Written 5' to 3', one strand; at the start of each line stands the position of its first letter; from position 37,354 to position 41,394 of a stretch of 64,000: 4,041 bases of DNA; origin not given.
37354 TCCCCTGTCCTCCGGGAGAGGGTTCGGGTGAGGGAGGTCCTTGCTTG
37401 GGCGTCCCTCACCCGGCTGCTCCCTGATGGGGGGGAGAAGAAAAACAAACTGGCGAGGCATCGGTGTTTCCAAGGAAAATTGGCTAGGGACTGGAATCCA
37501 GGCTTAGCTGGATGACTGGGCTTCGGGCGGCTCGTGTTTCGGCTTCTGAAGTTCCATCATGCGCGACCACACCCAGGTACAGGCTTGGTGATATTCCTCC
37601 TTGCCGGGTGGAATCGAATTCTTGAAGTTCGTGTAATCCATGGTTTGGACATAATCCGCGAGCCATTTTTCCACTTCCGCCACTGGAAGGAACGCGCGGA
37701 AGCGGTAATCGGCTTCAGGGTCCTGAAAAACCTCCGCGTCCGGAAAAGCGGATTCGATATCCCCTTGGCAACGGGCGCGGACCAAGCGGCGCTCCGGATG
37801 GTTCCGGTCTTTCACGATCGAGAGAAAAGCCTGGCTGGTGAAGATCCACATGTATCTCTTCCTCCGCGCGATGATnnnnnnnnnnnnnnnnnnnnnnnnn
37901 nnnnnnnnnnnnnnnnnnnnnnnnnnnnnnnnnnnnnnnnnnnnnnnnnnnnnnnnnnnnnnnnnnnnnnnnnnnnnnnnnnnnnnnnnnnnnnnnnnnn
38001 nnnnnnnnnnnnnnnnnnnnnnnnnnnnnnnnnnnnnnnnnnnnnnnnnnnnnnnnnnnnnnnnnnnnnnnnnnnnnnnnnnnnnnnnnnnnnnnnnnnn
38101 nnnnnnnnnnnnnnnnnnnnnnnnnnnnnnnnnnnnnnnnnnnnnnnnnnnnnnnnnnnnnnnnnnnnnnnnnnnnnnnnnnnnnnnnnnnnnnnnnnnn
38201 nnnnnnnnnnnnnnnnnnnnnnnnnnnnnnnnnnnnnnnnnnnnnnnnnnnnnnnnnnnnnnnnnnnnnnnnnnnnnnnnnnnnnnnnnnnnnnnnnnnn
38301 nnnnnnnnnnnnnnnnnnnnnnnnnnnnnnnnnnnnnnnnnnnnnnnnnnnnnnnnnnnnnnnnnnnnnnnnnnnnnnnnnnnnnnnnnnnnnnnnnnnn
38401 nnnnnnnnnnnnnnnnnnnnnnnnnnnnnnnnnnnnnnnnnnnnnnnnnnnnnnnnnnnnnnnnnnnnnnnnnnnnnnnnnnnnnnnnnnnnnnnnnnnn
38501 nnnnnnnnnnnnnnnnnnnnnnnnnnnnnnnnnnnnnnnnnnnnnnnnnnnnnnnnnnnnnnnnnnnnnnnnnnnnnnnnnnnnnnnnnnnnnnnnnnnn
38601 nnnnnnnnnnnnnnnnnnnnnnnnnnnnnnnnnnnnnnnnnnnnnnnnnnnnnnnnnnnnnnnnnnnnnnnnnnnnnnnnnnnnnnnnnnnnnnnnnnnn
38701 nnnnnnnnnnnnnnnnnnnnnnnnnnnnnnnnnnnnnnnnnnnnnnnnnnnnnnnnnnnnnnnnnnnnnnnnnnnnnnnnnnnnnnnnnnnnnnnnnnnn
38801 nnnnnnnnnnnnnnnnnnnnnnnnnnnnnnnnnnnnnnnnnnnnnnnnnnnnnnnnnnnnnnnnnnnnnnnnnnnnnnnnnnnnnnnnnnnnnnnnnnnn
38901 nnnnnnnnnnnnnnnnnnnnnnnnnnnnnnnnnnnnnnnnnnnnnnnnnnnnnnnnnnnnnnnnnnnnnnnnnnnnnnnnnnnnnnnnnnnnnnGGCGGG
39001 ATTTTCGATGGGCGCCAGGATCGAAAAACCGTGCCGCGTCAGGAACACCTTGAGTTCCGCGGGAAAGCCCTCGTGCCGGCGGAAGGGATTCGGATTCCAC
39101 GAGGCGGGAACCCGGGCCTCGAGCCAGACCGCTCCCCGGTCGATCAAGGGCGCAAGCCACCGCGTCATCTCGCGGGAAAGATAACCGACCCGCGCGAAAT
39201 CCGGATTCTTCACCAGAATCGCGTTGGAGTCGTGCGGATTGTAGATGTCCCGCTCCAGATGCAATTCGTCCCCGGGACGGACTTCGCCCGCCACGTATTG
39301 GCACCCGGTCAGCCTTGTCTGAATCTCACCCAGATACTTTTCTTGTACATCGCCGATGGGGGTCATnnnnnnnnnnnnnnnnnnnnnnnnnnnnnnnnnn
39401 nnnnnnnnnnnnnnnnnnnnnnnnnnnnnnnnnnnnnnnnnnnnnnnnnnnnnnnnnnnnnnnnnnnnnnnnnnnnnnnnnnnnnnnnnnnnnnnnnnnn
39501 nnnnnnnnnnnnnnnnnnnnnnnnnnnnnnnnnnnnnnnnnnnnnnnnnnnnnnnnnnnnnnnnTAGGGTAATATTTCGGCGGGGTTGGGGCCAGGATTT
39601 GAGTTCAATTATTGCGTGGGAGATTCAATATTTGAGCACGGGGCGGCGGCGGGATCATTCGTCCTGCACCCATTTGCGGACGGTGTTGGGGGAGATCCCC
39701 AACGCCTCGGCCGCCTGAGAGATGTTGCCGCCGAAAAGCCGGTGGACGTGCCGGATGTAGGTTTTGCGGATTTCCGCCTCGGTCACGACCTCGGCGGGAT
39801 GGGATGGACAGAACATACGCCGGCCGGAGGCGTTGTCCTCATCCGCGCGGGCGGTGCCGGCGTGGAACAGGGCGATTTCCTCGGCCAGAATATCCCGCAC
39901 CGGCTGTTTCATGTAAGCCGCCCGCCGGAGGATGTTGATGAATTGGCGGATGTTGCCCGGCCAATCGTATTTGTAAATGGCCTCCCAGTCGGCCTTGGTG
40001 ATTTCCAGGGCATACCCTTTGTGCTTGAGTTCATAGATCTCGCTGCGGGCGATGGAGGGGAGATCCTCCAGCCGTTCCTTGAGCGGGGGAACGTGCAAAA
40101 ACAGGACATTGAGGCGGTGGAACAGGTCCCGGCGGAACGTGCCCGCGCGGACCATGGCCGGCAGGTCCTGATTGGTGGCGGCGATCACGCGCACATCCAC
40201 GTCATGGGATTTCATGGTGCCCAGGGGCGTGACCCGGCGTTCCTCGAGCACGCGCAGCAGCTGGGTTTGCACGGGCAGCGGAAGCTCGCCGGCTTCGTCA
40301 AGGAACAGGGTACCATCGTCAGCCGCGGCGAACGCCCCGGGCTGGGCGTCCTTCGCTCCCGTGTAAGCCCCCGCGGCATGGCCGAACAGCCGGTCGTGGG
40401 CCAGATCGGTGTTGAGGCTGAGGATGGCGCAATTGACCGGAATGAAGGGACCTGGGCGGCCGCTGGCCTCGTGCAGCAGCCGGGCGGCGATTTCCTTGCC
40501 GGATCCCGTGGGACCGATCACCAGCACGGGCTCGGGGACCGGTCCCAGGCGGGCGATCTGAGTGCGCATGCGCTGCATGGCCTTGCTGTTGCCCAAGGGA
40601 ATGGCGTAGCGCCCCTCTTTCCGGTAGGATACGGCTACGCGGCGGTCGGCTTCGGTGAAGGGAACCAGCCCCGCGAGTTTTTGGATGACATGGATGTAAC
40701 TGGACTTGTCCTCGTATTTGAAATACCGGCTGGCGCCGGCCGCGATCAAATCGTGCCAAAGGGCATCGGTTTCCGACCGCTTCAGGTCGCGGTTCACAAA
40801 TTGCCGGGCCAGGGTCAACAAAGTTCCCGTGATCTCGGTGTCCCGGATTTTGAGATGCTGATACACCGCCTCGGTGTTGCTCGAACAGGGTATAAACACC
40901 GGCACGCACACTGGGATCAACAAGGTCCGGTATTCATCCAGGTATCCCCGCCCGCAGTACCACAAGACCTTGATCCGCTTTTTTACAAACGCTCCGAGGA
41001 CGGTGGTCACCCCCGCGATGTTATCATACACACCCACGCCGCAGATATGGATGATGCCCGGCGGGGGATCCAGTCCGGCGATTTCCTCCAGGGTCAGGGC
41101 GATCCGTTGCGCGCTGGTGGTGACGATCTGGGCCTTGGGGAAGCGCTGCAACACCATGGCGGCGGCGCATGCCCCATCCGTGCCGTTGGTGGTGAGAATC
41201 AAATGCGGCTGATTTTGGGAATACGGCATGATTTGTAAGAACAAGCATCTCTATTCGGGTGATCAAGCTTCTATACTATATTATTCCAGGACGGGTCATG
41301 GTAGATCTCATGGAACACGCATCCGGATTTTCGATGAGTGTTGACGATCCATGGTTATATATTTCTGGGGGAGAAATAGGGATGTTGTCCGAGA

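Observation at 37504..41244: Sigma-54 activator + HIRAN-fusion protein + small partner: candidate uncharacterised DNA-damage/defence-type module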

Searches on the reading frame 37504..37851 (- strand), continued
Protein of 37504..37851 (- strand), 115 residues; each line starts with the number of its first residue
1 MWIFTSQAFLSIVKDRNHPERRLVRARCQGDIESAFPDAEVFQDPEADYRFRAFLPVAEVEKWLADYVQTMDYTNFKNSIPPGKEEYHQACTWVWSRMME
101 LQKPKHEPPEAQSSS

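Call 100: search_protein_families(library=pfam, proteins=[L124:121-4584:+, L125:1481-4621:+, L152:599-4408:+, L142:5824-9678:-, L154:5711-10249:-, L102:5522-7642:-, L128:256-2166:+, L156:2922-4103:-, L159:1476-3380:+, L161:3076-5001:+], max_evalue=0.001)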
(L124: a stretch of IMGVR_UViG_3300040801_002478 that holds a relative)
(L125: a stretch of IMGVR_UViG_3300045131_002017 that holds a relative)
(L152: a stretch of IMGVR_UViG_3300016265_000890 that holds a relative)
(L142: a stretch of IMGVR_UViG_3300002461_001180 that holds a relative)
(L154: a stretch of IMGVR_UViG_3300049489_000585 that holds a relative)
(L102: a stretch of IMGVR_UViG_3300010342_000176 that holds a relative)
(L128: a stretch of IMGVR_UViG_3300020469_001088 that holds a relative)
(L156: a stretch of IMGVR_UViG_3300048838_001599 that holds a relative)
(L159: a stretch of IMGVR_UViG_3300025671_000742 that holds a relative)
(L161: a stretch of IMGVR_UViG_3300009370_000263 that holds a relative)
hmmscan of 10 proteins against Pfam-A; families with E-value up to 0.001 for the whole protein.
L124:121-4584:+ (1487 aa): 1 family
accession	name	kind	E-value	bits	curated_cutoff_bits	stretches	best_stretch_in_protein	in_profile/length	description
PF14890.11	Intein_splicing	-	4.2e-05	23.8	35.8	1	10-293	61-142/155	Intein splicing domain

L125:1481-4621:+ (1046 aa): 1 family
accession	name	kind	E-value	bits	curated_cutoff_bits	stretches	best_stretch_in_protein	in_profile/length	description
PF04233.19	Phage_Mu_F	-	2.4e-26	93.1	29.6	1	66-188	6-111/112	Phage Mu protein F like protein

L152:599-4408:+ (1269 aa): 1 family
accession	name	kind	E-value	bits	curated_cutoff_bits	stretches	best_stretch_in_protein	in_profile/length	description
PF04233.19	Phage_Mu_F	-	1.9e-23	83.8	29.6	1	67-199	4-112/112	Phage Mu protein F like protein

L142:5824-9678:- (1284 aa): 1 family
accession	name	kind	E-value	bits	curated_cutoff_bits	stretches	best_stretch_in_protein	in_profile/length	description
PF04233.19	Phage_Mu_F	-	1.1e-18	68.4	29.6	1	80-210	2-111/112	Phage Mu protein F like protein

L154:5711-10249:- (1512 aa): 1 family
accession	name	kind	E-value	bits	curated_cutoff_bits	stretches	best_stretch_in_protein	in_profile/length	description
PF04233.19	Phage_Mu_F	-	1.7e-19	71.1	29.6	1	297-427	2-111/112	Phage Mu protein F like protein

L102:5522-7642:- (706 aa): 3 families
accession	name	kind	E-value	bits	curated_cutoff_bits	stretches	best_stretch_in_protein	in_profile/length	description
PF04233.19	Phage_Mu_F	-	2.9e-25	89.6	29.6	1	67-184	2-111/112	Phage Mu protein F like protein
PF03496.20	ADPrib_exo_Tox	-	3.5e-09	36.7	23.4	1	540-696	10-180/196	ADP-ribosyltransferase exoenzyme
PF01129.24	ART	-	6.9e-05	22.7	22.3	1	552-705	67-216/222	NAD:arginine ADP-ribosyltransferase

L128:256-2166:+ (636 aa): 1 family
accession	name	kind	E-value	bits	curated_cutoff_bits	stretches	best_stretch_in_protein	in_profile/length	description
PF13392.12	HNH_3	-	0.00024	21.1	24.8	1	579-596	20-37/46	HNH endonuclease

L156:2922-4103:- (393 aa): 1 family
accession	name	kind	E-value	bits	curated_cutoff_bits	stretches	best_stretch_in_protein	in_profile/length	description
PF04233.19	Phage_Mu_F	-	1.4e-15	58.4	29.6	1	103-232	3-111/112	Phage Mu protein F like protein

L159:1476-3380:+ (634 aa): 2 families
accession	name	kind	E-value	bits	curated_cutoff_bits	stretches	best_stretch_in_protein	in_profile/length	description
PF00476.26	DNA_pol_A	-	5.6e-64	216.9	34.3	1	242-632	4-381/381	DNA polymerase family A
PF01612.26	DNA_pol_A_exo1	-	1.3e-08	35.3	23.6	1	30-203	19-167/173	3'-5' exonuclease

L161:3076-5001:+ (641 aa): 2 families
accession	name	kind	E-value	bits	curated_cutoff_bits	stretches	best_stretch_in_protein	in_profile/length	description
PF00476.26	DNA_pol_A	-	2.1e-58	198.5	34.3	1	241-639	3-381/381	DNA polymerase family A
PF01612.26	DNA_pol_A_exo1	-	7.1e-11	42.6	23.6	1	28-203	17-167/173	3'-5' exonuclease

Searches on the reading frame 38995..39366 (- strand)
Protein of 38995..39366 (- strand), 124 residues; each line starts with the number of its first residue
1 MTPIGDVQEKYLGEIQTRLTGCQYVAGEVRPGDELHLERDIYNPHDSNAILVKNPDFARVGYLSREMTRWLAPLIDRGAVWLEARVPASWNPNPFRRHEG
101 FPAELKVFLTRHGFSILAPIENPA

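Call 71: search_solved_structures(query=window:38995-39366:-, max_evalue=0.01, show_alignments=1)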
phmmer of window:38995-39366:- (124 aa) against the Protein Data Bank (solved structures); distinct sequences matched with E-value up to 0.01: 6.
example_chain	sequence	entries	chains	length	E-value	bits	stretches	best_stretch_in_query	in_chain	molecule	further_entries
4s0n_A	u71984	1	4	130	1.3e-09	41.3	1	5-91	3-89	Helicase-like transcription factor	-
5bnh_A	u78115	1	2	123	1.6e-09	41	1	6-91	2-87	Helicase-like transcription factor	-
2mzn_A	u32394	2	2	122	2.5e-09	40.4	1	8-91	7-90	Helicase-like transcription factor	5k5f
4xzf_A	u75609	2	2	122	2.8e-09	40.2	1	11-91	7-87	Helicase-like transcription factor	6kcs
4xzg_A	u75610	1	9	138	6.8e-09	39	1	12-91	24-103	Helicase-like transcription factor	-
3k2y_A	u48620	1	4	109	0.0058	19.8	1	28-79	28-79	uncharacterized protein lp_0118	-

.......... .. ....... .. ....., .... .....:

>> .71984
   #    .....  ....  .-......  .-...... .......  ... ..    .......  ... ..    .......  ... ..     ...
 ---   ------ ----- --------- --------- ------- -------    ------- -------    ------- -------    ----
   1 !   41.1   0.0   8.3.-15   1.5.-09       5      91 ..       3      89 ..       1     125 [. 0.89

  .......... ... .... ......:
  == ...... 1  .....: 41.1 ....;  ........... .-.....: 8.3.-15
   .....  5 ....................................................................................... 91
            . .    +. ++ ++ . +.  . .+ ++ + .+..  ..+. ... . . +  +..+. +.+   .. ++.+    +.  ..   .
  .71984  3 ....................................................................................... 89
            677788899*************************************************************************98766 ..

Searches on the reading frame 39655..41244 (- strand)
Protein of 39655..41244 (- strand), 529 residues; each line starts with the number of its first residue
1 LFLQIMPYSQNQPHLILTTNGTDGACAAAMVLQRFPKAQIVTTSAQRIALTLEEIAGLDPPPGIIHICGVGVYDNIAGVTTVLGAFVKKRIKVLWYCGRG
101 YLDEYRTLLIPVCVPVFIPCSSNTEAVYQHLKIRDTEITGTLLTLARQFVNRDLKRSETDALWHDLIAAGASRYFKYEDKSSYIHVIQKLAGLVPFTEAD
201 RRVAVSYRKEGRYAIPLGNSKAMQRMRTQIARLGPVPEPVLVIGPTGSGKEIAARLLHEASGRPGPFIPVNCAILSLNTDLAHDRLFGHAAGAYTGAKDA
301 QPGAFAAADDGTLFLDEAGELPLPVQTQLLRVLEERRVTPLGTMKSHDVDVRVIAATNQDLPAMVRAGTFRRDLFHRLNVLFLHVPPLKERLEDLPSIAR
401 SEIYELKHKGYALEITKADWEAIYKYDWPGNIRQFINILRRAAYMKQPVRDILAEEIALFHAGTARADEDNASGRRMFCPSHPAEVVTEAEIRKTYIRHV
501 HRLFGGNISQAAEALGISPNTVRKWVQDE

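Call 3: search_protein_families(library=pfam, proteins=[window:39655-41244:-], max_evalue=0.1)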
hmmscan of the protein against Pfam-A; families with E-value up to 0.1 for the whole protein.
window:39655-41244:- (529 aa): 20 families
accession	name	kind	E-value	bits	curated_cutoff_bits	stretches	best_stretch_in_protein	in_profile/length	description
PF00158.32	Sigma54_activat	-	7e-56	189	20.2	1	218-383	3-167/168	Sigma-54 interaction domain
PF14532.12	Sigma54_activ_2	-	8.8e-21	75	25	1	217-388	1-138/138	Sigma-54 interaction domain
PF25601.1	AAA_lid_14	-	2.6e-08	34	27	1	389-452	1-65/87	AAA+ ATPase lid domain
PF07728.20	AAA_5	-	2.5e-07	31.2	22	1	239-359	1-123/139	AAA domain (dynein-related subfamily)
PF01078.27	Mg_chelatase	-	3.3e-06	27.1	20.3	1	296-358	93-157/207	Magnesium chelatase, subunit ChlI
PF02954.25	HTH_8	-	7.8e-06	26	22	1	502-524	15-37/42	Bacterial regulatory protein, Fis family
PF13384.12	HTH_23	-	8e-06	26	24.6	1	497-527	11-39/50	Homeodomain-like domain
PF13518.12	HTH_28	-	0.00035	21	25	1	500-527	9-34/52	Helix-turn-helix domain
PF13556.12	HTH_30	-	0.00082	19.6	27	1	505-523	12-30/59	PucR C-terminal helix-turn-helix domain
PF13551.12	HTH_29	-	0.00091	19.7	28.1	1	505-527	11-34/64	Winged helix-turn helix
PF12728.13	HTH_17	-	0.00097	19.8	27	1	508-527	4-23/51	Helix-turn-helix domain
PF00376.29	MerR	-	0.0013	19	28.2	1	507-527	1-21/38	MerR family regulatory protein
PF08281.18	Sigma70_r4_2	-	0.0018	18.4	25.7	1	501-527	22-48/54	Sigma-70, region 4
PF00004.35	AAA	-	0.0055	17.6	21.2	1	240-369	1-122/131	ATPase family associated with various cellular activities (AAA)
PF13542.12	HTH_Tnp_ISL3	-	0.01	15.7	27.4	1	501-528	22-49/51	Helix-turn-helix domain of transposase family ISL3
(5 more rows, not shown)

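Call 4: search_protein_families(library=ncbifam, proteins=[window:39655-41244:-], max_evalue=0.1)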
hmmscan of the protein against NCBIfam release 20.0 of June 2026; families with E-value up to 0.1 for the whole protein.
window:39655-41244:- (529 aa): 34 families (the best 25 are shown)
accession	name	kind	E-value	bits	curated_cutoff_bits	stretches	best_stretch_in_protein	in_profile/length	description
NF038308.1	RNA_repair_RtcR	equivalog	4.3e-74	250.2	650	1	218-521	184-503/530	RNA repair transcriptional activator RtcR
NF003451.0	PRK05022.1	equivalog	7.8e-73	245.9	476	1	211-519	187-498/512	nitric oxide reductase transcriptional regulator NorR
TIGR01818.1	ntrC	equivalog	2.5e-69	234.3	558.6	1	217-528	137-462/463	nitrogen regulation protein NR(I)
TIGR01817.1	nifA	equivalog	5.1e-67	226.8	528.85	1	200-459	182-440/534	nif-specific transcriptional activator NifA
TIGR02329.1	propionate_PrpR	equivalog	2e-66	224.7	499.2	1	214-527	212-525/526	propionate catabolism operon regulatory protein PrpR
NF041552.1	TF_PrdR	equivalog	4.3e-66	223.5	795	1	212-521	265-568/577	sigma-54 dependent transcriptional regulator PrdR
TIGR02915.1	PEP_resp_reg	equivalog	2.9e-64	217.6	502.6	1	167-523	92-436/445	PEP-CTERM-box response regulator transcription factor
NF011953.0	PRK15424.1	equivalog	3.5e-63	214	703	1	215-528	220-533/538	propionate catabolism operon regulatory protein PrpR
TIGR02974.1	phageshock_pspF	equivalog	9.3e-63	212.5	443.55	1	217-464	2-252/336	phage shock protein operon transcriptional activator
NF008469.0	PRK11361.1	equivalog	4.4e-62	210.3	714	1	217-521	146-446/461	acetoacetate metabolism transcriptional regulator AtoC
NF051870.1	NAssimRespRegNtrX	equivalog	5.6e-59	200.2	600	1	217-518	142-439/452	nitrogen assimilation response regulator NtrX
NF011695.0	PRK15115.1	equivalog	2.5e-57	194.6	763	1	219-512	140-419/445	two-component system response regulator GlrR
NF008176.1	PRK10923.1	equivalog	1e-55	189.2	620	1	217-455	141-379/469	nitrogen regulation protein NR(I)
NF008622.0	PRK11608.1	equivalog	1.3e-55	188.8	529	1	217-518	9-312/329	phage shock protein operon transcriptional activator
NF041946.1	LuxO_transreg_Vib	equivalog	1.5e-54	185.6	800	1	207-527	126-458/463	quorum-sensing sigma-54 dependent transcriptional regulator LuxO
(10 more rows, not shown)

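Call 7: search_protein_families(library=padloc, proteins=[window:39655-41244:-], max_evalue=0.1)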
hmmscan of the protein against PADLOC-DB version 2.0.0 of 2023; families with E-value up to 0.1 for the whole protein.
window:39655-41244:- (529 aa): 4 families
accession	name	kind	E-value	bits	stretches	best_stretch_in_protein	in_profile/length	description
PDLC01995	RtcR_PspF2--CARF_AAA_HTH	-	1.4e-90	302.7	1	217-527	170-476/481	-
PDLC01994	RtcR_PspF1--CARF_AAA_HTH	-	2.7e-46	156.6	1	209-528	155-467/468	-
PDLC01993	RtcR--CARF_AAA_HTH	-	1.3e-45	153.9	1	220-445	186-421/523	-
PDLC04133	mad1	-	0.021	13.1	1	507-526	7-26/60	mads_1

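Call 8: search_protein_families(library=phrogs, proteins=[window:39655-41244:-], max_evalue=0.1)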
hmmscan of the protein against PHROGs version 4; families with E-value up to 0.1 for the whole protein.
window:39655-41244:- (529 aa): 8 families
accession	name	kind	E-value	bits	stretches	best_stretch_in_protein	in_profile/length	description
phrog_7998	-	unknown function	4.6e-44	152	1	217-466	20-253/339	-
phrog_409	-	transcription regulation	0.00027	22.5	1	497-527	17-46/127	transcriptional regulator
phrog_168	-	DNA, RNA and nucleotide metabolism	0.0011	19.7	1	230-359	37-139/314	clamp loader of DNA polymerase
phrog_249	-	moron, auxiliary metabolic gene and host takeover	0.0023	18.4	1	238-358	128-244/380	porphyrin biosynthesis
phrog_2474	-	transcription regulation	0.02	15.8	1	474-527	36-70/118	MerR-like transcriptional regulator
phrog_101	-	transcription regulation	0.029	15.1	1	492-527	23-57/203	CII-like transcriptional activator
phrog_141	-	head and packaging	0.041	14.3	1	503-527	12-37/183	terminase small subunit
phrog_597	-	DNA, RNA and nucleotide metabolism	0.077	14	0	508-527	115-134/200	DNA binding protein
